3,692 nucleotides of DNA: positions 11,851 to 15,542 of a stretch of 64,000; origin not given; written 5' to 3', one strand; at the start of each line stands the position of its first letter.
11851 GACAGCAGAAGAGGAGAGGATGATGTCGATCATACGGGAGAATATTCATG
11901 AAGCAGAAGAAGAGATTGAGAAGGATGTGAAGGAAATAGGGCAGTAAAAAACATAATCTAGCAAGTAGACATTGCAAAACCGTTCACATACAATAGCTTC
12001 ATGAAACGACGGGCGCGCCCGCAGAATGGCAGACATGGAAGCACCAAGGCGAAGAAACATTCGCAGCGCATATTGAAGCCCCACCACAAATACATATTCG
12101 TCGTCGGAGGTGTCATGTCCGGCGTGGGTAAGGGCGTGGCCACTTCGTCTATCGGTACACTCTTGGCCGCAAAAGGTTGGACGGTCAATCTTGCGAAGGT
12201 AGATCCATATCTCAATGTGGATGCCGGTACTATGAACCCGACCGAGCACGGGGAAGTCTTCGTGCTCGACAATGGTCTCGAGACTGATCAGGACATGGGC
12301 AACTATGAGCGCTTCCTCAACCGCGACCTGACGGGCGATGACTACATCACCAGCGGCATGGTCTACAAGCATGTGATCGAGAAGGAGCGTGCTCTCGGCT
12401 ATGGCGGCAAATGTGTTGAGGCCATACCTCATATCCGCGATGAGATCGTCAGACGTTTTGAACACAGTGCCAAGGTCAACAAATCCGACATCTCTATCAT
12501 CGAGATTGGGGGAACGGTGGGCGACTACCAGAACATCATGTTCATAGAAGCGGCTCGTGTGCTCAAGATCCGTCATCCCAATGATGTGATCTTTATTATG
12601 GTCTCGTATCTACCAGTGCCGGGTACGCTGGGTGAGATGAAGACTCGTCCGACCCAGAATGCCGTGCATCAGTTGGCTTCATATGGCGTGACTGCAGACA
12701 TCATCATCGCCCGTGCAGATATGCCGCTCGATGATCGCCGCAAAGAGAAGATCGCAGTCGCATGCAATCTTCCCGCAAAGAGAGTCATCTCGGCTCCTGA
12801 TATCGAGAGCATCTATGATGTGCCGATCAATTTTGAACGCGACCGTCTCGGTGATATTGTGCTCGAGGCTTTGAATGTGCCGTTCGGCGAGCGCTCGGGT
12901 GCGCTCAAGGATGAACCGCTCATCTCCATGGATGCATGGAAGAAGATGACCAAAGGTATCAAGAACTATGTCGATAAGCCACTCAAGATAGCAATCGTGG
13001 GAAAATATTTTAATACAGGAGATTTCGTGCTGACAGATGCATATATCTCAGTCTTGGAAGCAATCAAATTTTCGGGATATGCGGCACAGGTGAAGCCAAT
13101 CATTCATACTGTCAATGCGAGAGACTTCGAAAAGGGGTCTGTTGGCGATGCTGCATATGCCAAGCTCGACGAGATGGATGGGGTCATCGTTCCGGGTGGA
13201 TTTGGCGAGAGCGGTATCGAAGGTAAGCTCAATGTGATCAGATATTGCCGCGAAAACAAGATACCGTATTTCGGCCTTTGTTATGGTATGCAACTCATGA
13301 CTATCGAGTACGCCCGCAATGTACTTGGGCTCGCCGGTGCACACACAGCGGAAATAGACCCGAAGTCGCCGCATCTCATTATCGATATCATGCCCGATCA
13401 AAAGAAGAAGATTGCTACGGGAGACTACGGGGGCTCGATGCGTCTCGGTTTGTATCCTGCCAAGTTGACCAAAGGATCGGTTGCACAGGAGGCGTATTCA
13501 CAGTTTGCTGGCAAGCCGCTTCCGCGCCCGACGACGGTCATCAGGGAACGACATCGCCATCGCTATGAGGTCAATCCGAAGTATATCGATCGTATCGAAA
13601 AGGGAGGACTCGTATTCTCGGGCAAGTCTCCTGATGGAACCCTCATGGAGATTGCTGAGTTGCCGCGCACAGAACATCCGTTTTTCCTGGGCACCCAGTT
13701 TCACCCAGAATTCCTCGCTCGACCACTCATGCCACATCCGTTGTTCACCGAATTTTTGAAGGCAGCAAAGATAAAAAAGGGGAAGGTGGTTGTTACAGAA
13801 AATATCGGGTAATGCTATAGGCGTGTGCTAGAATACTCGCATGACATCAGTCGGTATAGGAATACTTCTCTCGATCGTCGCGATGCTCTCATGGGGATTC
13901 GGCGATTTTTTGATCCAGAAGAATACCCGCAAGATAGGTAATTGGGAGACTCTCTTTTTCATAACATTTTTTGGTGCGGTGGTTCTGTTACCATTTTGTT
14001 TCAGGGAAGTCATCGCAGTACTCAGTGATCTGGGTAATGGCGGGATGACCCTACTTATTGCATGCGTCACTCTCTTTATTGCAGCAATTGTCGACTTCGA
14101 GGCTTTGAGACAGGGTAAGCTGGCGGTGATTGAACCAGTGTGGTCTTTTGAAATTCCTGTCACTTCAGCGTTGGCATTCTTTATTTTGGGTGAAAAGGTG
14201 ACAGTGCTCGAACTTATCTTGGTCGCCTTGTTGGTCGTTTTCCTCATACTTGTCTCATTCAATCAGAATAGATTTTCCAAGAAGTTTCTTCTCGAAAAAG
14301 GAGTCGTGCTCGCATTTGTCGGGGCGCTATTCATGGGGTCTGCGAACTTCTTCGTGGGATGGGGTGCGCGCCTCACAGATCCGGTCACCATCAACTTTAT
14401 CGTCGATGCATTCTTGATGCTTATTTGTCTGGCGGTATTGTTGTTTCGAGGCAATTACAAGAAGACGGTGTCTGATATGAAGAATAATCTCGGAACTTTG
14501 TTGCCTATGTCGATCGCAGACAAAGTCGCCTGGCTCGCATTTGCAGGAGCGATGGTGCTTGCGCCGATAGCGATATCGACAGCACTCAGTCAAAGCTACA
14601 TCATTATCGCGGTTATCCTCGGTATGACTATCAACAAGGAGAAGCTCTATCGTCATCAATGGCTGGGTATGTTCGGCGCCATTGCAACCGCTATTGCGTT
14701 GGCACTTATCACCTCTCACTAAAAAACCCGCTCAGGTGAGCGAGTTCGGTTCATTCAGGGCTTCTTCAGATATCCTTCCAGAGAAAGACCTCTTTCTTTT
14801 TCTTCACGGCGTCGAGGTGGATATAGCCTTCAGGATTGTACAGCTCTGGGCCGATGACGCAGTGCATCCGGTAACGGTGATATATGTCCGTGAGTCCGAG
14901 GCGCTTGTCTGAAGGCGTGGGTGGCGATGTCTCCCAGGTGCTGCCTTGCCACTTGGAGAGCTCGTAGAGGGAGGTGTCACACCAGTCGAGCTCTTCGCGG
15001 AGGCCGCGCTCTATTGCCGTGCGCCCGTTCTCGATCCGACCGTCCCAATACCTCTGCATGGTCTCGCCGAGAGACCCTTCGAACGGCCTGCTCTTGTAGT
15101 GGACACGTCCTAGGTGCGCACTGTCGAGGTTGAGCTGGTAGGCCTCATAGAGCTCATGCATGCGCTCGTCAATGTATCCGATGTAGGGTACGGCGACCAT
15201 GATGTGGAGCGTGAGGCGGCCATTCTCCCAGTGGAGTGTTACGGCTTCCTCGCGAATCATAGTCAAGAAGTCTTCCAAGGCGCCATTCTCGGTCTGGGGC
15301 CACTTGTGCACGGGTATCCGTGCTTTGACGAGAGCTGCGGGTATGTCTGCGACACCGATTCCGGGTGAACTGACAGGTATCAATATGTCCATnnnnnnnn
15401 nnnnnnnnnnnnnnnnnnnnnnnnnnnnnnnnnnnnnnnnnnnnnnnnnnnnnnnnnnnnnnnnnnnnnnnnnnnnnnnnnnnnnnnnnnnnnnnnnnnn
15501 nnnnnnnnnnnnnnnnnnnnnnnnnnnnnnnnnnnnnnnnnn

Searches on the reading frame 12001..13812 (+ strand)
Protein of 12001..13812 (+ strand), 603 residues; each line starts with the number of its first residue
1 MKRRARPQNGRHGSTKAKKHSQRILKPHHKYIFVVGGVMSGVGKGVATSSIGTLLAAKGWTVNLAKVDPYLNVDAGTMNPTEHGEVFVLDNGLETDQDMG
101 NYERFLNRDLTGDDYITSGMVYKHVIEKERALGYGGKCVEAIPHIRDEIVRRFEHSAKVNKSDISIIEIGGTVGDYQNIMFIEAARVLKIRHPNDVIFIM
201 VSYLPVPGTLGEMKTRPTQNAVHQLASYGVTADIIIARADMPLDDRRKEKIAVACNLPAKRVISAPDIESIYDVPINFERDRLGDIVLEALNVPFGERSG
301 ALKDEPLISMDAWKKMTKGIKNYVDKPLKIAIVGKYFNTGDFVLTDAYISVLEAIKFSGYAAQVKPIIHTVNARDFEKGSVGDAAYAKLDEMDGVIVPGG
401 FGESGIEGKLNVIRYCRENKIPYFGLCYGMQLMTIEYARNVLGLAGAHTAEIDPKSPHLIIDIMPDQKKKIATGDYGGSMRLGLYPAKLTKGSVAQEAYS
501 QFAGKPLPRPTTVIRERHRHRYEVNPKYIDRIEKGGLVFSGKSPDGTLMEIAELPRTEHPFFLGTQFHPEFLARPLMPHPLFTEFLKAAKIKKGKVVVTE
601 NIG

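Call 41: find_related_loci(query=window:12001-13812:+, collection=genome_contigs, flank=10000)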
Query window:12001-13812:+ (603 aa) in genome_contigs; peptide patterns used: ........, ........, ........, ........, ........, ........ (x = any residue, [..] = any of these).
600 stretches matched a pattern (row limit reached: there are more); 569 encode a relative of the query (tblastn E <= 1e-3); the best 80 are kept; 80 distinct loci.
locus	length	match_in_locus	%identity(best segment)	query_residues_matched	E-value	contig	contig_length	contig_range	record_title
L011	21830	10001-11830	87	1-597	0e+0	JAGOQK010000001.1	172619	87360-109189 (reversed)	MAG: Candidatus Paceibacterota bacterium isolate Gw_Eff_bin_108 Gw_Eff_68_length_172619_cov_6.038732, whole genome shotg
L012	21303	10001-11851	82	1-593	0e+0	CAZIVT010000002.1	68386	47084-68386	MAG TPA_asm: uncultured Candidatus Saccharibacteria bacterium isolate SRP300315_co1_71 genome assembly, contig: NODE_209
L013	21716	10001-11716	82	29-596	0e+0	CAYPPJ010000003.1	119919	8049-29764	MAG TPA_asm: uncultured Candidatus Saccharibacteria bacterium isolate SRP278252_co2_123 genome assembly, contig: NODE_19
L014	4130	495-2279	78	21-590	0e+0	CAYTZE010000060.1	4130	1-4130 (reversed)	MAG TPA_asm: uncultured Candidatus Saccharibacteria bacterium isolate SRP173033_co1_7 genome assembly, contig: NODE_6396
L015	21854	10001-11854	76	1-590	0e+0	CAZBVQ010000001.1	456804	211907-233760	MAG TPA_asm: uncultured Candidatus Saccharibacteria bacterium isolate SRP133034_co1_10 genome assembly, contig: NODE_1_l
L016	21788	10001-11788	77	23-590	0e+0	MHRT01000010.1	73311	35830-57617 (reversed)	MAG: Candidatus Taylorbacteria bacterium RIFCSPHIGHO2_12_FULL_45_16 rifcsphigho2_12_scaffold_594, whole genome shotgun s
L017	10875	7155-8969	73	1-592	0e+0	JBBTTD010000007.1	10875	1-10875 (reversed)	MAG: Patescibacteria group bacterium isolate H41-bin002_1 H41_bin002_1_000000000007, whole genome shotgun sequence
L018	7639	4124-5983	72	28-600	0e+0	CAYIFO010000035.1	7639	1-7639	MAG TPA_asm: uncultured Candidatus Saccharibacteria bacterium isolate ERP119705_co18_164 genome assembly, contig: NODE_1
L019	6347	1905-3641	76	26-590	0e+0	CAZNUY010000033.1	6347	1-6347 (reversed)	MAG TPA_asm: uncultured Candidatus Saccharibacteria bacterium isolate SRP133034_co1_83 genome assembly, contig: NODE_104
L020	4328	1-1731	77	42-598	0e+0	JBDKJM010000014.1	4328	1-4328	MAG: Candidatus Parcubacteria bacterium isolate guil_2019_sw_WHONDRS-S19S_0049_B_bin.22 scaffold_1956168, whole genome s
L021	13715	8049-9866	74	17-590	0e+0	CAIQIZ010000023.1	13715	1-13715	uncultured bacterium isolate AM-2014_bin-3837 genome assembly, contig: bin-3837:23/31, whole genome shotgun sequence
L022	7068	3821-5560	73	3-593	0e+0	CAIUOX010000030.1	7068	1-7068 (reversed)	uncultured bacterium isolate AlinenLipids_bin-8985 genome assembly, contig: bin-8985:30/42, whole genome shotgun sequenc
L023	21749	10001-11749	75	26-590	0e+0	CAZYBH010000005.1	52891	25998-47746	MAG TPA_asm: uncultured Candidatus Saccharibacteria bacterium isolate SRP257259_co1_236 genome assembly, contig: NODE_57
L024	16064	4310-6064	73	14-597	0e+0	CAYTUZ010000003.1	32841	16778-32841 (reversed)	MAG TPA_asm: uncultured Candidatus Saccharibacteria bacterium isolate binchicken_co50_16 genome assembly, contig: NODE_1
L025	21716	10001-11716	73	1-592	0e+0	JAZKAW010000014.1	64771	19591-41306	MAG: Patescibacteria group bacterium isolate ADI_H3L2_1_122_18_3-bin049_1 ADIH3L21_B049_1_000000000014, whole genome sho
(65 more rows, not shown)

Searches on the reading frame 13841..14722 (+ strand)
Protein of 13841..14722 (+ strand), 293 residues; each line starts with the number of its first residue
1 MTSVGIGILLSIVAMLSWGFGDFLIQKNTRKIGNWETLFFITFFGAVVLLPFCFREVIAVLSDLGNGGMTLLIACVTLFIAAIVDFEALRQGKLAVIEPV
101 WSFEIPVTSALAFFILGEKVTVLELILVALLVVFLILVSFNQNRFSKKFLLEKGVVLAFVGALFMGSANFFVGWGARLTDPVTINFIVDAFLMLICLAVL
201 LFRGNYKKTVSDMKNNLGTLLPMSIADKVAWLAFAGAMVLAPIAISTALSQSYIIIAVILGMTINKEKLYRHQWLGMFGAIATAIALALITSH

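Call 4: search_protein_families(library=pfam, proteins=[window:13841-14722:+], max_evalue=0.1)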
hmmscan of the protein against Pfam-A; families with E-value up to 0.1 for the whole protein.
window:13841-14722:+ (293 aa): 1 family
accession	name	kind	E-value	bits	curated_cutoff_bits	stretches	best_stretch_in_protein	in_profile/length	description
PF00892.27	EamA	-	4e-22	79.4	28.2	2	6-139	2-134/135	EamA-like transporter family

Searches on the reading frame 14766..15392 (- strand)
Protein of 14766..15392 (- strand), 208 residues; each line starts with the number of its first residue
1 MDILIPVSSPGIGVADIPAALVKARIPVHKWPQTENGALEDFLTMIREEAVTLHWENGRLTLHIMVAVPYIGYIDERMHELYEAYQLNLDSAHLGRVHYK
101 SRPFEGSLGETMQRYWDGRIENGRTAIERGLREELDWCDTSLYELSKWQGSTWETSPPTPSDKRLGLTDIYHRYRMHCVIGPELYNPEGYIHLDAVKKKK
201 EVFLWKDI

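Call 38: find_related_loci(query=window:14766-15392:-, collection=genome_contigs, flank=10000)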
Query window:14766-15392:- (208 aa) in genome_contigs; peptide patterns used: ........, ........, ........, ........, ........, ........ (x = any residue, [..] = any of these).
63 stretches matched a pattern, but none encodes a relative of the query by tblastn (E <= 1e-3).
